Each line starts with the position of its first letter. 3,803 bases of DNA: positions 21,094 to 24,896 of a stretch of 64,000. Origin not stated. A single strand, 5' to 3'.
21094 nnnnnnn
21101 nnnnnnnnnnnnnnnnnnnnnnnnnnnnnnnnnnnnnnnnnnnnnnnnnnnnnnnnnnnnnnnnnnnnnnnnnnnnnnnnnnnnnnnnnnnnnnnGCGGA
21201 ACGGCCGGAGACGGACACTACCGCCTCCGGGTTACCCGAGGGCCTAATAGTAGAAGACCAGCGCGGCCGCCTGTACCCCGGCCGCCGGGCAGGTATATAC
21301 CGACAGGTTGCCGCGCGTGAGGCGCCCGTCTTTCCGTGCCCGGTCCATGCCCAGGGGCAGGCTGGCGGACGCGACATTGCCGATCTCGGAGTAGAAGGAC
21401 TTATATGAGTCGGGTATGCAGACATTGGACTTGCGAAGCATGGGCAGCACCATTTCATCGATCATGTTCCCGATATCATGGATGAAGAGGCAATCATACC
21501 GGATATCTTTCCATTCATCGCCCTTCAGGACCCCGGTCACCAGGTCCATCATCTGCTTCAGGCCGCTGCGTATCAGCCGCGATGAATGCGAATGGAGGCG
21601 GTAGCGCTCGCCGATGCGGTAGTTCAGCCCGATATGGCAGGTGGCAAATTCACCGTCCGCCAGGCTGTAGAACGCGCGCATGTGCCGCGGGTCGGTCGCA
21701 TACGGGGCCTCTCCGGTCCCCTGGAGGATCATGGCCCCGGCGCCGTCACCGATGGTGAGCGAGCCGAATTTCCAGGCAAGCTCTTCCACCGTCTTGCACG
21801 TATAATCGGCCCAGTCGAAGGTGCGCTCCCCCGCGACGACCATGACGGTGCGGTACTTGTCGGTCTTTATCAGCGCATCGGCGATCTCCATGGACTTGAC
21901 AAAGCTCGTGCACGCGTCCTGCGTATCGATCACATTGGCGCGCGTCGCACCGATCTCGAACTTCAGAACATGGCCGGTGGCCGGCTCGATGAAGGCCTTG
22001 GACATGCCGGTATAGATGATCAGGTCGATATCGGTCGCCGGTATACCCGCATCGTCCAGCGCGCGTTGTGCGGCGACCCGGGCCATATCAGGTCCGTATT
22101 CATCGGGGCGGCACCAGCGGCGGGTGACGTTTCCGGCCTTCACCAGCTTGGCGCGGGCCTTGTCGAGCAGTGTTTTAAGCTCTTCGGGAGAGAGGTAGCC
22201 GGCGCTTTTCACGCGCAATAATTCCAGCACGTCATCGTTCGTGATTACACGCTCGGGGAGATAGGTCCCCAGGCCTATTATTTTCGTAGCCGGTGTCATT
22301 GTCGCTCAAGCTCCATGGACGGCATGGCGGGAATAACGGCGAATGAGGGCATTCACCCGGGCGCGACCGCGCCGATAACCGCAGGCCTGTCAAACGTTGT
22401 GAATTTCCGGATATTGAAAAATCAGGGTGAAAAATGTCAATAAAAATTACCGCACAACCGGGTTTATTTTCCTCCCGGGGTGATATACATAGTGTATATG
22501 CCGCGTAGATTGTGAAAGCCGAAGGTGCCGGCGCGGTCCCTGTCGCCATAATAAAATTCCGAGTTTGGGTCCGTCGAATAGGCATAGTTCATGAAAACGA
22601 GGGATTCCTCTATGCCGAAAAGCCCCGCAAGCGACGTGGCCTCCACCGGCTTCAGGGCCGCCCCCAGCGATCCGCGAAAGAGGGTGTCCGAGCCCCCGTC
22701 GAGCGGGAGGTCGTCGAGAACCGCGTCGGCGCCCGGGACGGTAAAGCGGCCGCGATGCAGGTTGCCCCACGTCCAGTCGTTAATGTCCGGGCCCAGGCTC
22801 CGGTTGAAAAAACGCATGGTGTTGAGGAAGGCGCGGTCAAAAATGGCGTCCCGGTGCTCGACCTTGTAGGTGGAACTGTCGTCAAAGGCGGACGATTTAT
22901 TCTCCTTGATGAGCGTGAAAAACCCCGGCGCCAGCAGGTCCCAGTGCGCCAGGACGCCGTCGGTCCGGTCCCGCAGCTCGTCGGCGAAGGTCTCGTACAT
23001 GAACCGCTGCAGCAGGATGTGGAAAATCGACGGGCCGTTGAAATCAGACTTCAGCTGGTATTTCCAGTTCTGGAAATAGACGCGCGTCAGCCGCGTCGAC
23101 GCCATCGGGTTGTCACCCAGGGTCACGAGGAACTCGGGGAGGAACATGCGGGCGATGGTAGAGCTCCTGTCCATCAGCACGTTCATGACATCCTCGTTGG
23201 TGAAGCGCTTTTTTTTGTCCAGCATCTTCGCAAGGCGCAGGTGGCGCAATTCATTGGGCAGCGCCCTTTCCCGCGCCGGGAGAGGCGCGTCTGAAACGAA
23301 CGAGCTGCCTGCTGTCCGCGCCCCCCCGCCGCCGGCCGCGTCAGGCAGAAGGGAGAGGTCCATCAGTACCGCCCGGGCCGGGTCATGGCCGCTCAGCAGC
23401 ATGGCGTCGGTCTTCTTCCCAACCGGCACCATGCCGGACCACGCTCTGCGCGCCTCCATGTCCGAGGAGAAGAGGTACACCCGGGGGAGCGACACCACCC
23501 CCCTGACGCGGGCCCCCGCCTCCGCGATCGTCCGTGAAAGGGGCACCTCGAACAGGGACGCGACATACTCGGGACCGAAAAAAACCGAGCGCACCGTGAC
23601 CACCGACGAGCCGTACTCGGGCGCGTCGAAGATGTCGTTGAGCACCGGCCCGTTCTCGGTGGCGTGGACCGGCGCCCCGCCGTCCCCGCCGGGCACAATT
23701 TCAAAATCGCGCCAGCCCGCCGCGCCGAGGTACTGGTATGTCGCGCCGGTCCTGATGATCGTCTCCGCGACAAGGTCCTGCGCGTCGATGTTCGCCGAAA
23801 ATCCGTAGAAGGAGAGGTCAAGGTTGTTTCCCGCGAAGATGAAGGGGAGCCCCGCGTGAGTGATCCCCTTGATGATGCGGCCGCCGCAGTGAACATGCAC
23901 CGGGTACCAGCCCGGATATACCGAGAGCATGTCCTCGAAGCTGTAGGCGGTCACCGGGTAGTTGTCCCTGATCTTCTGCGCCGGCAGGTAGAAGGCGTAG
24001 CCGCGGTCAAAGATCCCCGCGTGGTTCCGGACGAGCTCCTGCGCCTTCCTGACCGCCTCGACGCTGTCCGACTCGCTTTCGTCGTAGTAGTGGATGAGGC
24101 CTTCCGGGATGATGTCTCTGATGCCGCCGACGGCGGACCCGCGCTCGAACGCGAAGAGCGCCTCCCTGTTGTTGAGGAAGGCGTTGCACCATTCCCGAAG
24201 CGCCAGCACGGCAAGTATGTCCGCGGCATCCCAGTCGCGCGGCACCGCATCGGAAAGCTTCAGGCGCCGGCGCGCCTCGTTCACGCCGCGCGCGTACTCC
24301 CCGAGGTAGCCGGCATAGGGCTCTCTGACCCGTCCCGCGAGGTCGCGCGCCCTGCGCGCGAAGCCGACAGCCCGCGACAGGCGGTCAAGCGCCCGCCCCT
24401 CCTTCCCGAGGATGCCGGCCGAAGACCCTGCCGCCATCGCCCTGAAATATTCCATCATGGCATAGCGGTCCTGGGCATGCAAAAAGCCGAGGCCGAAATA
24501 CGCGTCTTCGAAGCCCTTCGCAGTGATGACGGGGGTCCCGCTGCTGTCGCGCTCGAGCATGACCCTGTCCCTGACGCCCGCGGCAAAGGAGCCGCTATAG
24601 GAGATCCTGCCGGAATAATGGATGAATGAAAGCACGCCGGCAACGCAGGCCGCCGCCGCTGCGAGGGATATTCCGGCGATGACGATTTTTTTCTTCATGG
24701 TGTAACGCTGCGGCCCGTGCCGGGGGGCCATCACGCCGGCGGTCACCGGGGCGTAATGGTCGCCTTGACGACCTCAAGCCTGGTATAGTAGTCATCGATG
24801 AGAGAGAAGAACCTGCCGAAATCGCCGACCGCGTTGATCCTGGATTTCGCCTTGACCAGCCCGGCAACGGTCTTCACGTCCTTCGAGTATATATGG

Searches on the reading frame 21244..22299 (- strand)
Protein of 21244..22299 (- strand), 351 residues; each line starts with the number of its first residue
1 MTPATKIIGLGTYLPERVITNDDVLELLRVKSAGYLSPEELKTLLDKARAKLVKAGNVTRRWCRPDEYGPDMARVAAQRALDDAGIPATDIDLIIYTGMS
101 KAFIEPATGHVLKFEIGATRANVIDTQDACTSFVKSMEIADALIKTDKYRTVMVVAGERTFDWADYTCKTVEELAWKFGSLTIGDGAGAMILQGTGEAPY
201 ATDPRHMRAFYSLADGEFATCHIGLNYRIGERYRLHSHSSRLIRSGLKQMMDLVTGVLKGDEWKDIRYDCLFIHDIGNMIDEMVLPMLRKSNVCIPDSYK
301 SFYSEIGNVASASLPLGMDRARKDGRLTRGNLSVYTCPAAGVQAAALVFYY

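Call 28: search_protein_families(library=pfam, proteins=[window:21244-22299:-], max_evalue=0.001)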
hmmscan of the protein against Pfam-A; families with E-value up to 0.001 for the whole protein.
window:21244-22299:- (351 aa): 4 families
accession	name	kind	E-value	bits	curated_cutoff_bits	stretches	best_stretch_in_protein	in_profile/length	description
PF08545.16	ACP_syn_III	-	3.1e-13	49.9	24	1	124-197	1-66/80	3-Oxoacyl-[acyl-carrier-protein (ACP)] synthase III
PF08541.16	ACP_syn_III_C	-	4.7e-07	30.3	26.6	1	301-350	40-89/90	3-Oxoacyl-[acyl-carrier-protein (ACP)] synthase III C terminal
PF00195.25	Chal_sti_synt_N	-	0.00045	20.2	27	0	70-192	100-221/225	Chalcone and stilbene synthases, N-terminal domain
PF00108.29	Thiolase_N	-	0.00065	19.6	26.4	0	71-158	25-113/260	Thiolase, N-terminal domain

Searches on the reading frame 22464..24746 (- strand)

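Call 28: search_protein_families(library=pfam, proteins=[window:22464-24746:-], max_evalue=0.001)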
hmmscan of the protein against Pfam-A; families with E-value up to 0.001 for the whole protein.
window:22464-24746:- (760 aa): 1 family
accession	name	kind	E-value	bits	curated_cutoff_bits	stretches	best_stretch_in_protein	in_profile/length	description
PF01804.23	Penicil_amidase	-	1.7e-65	222.8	21.3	1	62-731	2-650/675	Penicillin amidase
